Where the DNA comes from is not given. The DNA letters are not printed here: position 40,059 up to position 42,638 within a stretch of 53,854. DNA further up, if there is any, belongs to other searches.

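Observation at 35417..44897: Ten-gene minus-strand array joining a Psr/Phs-type molybdoenzyme, a Rieske/cytochrome b complex, multihaem cytochromes and split YeeE transporters behind an ArsR regulator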

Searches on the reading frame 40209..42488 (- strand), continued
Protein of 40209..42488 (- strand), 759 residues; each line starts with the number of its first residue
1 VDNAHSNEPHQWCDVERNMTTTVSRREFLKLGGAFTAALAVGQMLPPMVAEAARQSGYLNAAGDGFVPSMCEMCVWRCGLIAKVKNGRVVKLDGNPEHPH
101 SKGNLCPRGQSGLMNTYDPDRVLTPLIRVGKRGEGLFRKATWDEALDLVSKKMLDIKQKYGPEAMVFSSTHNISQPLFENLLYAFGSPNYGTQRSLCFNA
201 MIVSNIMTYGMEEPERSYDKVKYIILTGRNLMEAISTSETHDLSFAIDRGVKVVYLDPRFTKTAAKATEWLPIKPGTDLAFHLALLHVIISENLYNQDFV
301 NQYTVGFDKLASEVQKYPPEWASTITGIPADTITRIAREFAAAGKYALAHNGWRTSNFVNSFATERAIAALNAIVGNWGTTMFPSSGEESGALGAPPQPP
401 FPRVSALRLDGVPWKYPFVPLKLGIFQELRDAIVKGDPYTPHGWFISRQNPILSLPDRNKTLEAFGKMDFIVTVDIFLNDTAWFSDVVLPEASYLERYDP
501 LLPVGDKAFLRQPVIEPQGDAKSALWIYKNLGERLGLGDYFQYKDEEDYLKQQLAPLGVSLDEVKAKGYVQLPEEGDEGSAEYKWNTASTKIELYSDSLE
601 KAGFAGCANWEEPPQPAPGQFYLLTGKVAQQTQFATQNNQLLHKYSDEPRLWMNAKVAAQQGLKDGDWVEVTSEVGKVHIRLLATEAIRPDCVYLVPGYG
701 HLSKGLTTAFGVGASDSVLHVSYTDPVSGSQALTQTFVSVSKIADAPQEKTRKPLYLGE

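Call 22: search_solved_structures(query=window:40209-42434:-, max_evalue=1e-20, show_alignments=2)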
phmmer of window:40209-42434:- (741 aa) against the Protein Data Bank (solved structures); distinct sequences matched with E-value up to 1e-20: 45.
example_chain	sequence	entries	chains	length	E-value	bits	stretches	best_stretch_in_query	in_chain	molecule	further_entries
2vpw_A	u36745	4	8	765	3.1e-136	458.4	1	6-727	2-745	THIOSULFATE REDUCTASE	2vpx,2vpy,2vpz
2e7z_A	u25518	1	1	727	8.1e-67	228.9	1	52-360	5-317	Acetylene hydratase Ahy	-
7qv7_S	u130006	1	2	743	3.9e-55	190.3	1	51-528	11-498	Hydrogen dependent carbon dioxide reductase subunit FdhF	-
7vw6_A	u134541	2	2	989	7.2e-51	176.2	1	23-546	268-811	Formate dehydrogenase | Tungsten-containing formate dehydrogenase alpha subunit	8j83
7e5z_A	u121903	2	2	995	7.4e-51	176.2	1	23-546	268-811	Formate dehydrogenase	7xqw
7bkb_D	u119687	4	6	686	1.4e-50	175.2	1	48-683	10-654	Formate dehydrogenase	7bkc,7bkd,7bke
9t1s_L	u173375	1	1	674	1.2e-48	168.8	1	48-677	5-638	formate dehydrogenase (coenzyme F420)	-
9vap_A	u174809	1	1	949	5.3e-43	150.2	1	5-363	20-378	Formate dehydrogenase molybdopterin-binding subunit FdhA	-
1aa6_A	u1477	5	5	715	3.3e-42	147.6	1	50-677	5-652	FORMATE DEHYDROGENASE H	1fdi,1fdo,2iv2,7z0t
6cz7_A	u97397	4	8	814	1.5e-41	145.3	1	48-288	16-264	ArrA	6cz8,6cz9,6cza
5e7o_A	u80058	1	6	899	3.5e-40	140.9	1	78-286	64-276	DMSO reductase family type II enzyme, molybdopterin subunit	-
4ydd_A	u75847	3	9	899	2.3e-39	138.2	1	78-286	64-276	DMSO reductase family type II enzyme, molybdopterin subunit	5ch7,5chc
9wxb_B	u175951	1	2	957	3e-37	131.2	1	49-678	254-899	Formate dehydrogenase alpha subunit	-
1dmr_A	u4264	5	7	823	8.3e-37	129.7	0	230-361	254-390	DMSO REDUCTASE | Dimethyl sulfoxide/trimethylamine N-oxide reductase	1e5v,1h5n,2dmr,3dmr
1e60_A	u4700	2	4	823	8.6e-37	129.7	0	230-361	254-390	Dimethyl sulfoxide/trimethylamine N-oxide reductase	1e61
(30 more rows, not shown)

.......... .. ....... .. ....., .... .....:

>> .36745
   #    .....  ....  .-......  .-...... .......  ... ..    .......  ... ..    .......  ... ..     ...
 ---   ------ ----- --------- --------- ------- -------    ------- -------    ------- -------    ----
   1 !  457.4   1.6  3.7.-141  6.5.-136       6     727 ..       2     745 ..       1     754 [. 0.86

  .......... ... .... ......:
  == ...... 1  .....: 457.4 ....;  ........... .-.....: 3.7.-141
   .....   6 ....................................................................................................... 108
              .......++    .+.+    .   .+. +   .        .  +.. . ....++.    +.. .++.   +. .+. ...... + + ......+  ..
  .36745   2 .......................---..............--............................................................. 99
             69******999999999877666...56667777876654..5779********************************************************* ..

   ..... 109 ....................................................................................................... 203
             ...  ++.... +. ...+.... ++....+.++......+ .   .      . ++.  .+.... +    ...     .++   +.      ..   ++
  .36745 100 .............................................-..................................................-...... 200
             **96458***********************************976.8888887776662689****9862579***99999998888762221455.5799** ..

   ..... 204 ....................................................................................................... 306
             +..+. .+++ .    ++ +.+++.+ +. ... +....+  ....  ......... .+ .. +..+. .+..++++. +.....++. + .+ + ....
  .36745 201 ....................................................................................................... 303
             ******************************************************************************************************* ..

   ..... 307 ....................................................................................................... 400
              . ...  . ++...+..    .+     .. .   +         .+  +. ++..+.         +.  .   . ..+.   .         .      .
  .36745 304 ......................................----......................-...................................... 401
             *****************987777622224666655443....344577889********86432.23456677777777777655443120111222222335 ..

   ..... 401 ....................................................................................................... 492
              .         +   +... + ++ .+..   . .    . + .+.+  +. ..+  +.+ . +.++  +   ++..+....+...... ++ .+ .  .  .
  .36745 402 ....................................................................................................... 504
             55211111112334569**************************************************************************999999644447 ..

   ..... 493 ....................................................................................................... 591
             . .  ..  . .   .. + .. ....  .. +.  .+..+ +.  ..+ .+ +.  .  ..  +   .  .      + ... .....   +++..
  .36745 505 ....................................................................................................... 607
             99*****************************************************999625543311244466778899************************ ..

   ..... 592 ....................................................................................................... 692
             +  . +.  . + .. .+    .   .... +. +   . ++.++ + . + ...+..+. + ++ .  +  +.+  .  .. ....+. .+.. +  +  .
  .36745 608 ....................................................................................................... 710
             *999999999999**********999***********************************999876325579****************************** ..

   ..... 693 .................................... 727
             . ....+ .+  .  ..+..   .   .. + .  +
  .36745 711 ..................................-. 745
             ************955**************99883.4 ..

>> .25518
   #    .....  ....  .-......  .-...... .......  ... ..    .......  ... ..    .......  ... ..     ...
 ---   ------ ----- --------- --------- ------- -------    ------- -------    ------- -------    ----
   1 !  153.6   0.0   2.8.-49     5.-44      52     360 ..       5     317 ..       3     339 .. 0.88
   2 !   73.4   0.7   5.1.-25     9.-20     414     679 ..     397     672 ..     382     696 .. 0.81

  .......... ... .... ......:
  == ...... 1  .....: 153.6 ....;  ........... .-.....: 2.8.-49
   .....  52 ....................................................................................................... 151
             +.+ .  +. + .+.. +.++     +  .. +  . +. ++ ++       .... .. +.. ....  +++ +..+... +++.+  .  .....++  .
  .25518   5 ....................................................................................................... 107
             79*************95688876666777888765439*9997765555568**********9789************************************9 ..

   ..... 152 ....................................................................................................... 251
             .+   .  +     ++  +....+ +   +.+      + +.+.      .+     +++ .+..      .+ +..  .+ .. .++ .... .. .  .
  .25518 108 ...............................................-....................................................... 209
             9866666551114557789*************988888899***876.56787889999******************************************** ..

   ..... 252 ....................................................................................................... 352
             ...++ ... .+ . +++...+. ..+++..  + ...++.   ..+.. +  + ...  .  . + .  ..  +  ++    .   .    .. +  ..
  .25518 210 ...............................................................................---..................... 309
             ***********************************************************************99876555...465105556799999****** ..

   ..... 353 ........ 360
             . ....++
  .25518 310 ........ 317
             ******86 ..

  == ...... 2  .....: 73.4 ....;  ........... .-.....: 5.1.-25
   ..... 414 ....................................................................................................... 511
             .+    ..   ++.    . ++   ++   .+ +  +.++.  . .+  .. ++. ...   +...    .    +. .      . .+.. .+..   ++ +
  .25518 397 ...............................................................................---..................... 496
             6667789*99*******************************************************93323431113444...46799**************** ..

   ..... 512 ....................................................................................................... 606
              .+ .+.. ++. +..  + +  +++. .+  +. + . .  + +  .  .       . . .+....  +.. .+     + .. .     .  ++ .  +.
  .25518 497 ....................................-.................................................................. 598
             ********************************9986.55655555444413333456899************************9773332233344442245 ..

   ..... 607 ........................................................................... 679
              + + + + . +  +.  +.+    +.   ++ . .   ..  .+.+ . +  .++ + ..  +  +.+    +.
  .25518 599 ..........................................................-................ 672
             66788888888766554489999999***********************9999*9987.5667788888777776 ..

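Call 42: search_protein_families(library=pfam, proteins=[L052:14247-15530:+, L052:15566-16231:+, L052:16492-17115:+, L052:17135-18052:+, L038:14318-15598:+, L038:15688-16095:+, L038:16516-17181:+, L038:17395-18165:+, L055:14234-14563:+, L055:14563-15246:+], max_evalue=0.001)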
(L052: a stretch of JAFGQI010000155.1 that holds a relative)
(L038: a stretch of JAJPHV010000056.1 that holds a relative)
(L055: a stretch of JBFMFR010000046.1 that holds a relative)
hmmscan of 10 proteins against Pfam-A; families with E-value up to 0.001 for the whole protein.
L052:14247-15530:+ (427 aa): 3 families
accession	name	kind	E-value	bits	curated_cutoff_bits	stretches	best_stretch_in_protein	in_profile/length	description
PF14537.11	Cytochrom_c3_2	-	7.3e-10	39.6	25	1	195-258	6-66/79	Cytochrome c3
PF22113.1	Mtrc-MtrF_II-IV_dom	-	5.1e-08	33.1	30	1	196-331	7-165/176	Outer membrane cytochrome MtrC/MtrF-like, domains II/IV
PF14522.11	Cytochrome_C7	-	6.2e-08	32.8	24.8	0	294-331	12-50/67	Cytochrome c7 and related cytochrome c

L052:15566-16231:+ (221 aa): 5 families
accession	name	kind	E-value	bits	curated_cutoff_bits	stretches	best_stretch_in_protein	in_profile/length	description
PF07883.17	Cupin_2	-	1.6e-13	50.6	27.2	1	146-205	11-70/70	Cupin domain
PF13560.12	HTH_31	-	1.1e-11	45.3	27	1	34-88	2-57/64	Helix-turn-helix domain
PF01381.28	HTH_3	-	1.1e-11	45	23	1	38-89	1-52/55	Helix-turn-helix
PF12844.13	HTH_19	-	7.3e-09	35.8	30.2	1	35-92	1-58/64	Helix-turn-helix domain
PF13443.12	HTH_26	-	1.8e-05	25.3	22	1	37-93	1-58/63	Cro/C1-type HTH DNA-binding domain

L052:16492-17115:+ (207 aa): 1 family
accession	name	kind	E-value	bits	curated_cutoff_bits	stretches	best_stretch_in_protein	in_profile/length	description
PF02502.23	LacAB_rpiB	-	6.8e-52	175.5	24.7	1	53-190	1-138/138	Ribose/Galactose Isomerase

L052:17135-18052:+ (305 aa): 1 family
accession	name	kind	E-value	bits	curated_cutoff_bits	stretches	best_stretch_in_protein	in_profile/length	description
PF01791.15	DeoC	-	2.1e-16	60.7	23.8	1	82-290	5-228/229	DeoC/LacD family aldolase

L038:14318-15598:+ (426 aa): 4 families
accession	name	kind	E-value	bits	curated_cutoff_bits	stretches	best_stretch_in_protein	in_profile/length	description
PF14537.11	Cytochrom_c3_2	-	4.9e-10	40.2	25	1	49-113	6-66/79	Cytochrome c3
PF14522.11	Cytochrome_C7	-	9.3e-09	35.4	24.8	0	66-117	8-54/67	Cytochrome c7 and related cytochrome c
PF09699.15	Paired_CXXCH_1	-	5.3e-08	32.9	20.6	0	67-114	3-39/41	Doubled CXXCH motif (Paired_CXXCH_1)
PF22678.1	Cytochrom_c_NrfB-like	-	0.0006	20.7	27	0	165-211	26-76/89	Cytochrome c-type protein NrfB-like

L038:15688-16095:+ (135 aa): 0 families

L038:16516-17181:+ (221 aa): 0 families

L038:17395-18165:+ (256 aa): 0 families

L055:14234-14563:+ (109 aa): 14 families
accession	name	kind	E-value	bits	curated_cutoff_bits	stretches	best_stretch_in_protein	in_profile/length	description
PF01022.26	HTH_5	-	4.7e-14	52.4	22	1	22-64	3-45/47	Bacterial regulatory protein, arsR family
PF12840.13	HTH_20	-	1.5e-10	41.3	27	1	18-66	1-50/51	Helix-turn-helix domain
PF08100.18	Dimerisation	-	7.3e-08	32.6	25.6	1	14-78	18-84/93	O-methyltransferase dimerisation domain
PF25213.1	HVO_A0261_N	-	1.8e-07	31.4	35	1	21-69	11-59/86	HVO_A0261 N-terminal domain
PF21476.4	PF0610-like_N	-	1.4e-05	25.6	33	1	21-56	1-36/50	PF0610-like, N-terminal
PF25212.1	HVO_A0114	-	1.5e-05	25.1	27.6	1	22-70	23-72/84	HVO_A0114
PF24270.1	HTH_Cmi2_C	-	3.3e-05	24.6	27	1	19-69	69-123/125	Cmi2, C-terminal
PF12802.13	MarR_2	-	3.8e-05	24.2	27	1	23-65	7-51/61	MarR family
PF24033.1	DUF7342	-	4.7e-05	23.9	31.6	1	23-100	6-81/150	Family of unknown function (DUF7342)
PF09339.16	HTH_IclR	-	7.6e-05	22.8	22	1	24-65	6-49/52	IclR helix-turn-helix domain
PF13545.12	HTH_Crp_2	-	0.00011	22.6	27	1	36-73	24-61/70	Crp-like helix-turn-helix domain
PF13412.12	HTH_24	-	0.00035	20.5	21.9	1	22-63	4-46/48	Winged helix-turn-helix DNA-binding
PF02082.26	Rrf2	-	0.00085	19.9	30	0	31-68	20-57/132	Iron-dependent Transcriptional regulator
PF13518.12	HTH_28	-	0.00094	19.7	25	0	23-69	2-49/52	Helix-turn-helix domain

L055:14563-15246:+ (227 aa): 7 families
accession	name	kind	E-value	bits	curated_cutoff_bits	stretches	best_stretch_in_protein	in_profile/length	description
PF01381.28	HTH_3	-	6.5e-15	55.4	23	1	45-98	1-54/55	Helix-turn-helix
PF07883.17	Cupin_2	-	7e-15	54.9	27.2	1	154-212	12-70/70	Cupin domain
PF13560.12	HTH_31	-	7.5e-11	42.6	27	1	41-96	2-58/64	Helix-turn-helix domain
PF12844.13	HTH_19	-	8e-07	29.3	30.2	1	42-98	1-57/64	Helix-turn-helix domain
PF13443.12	HTH_26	-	3.9e-06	27.5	22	1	44-101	1-59/63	Cro/C1-type HTH DNA-binding domain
PF13413.12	HTH_25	-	4.1e-05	23.8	24.6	1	44-77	1-34/62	Helix-turn-helix domain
PF02311.25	AraC_binding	-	0.00063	19.9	21.1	0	162-197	25-60/135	AraC-like ligand binding domain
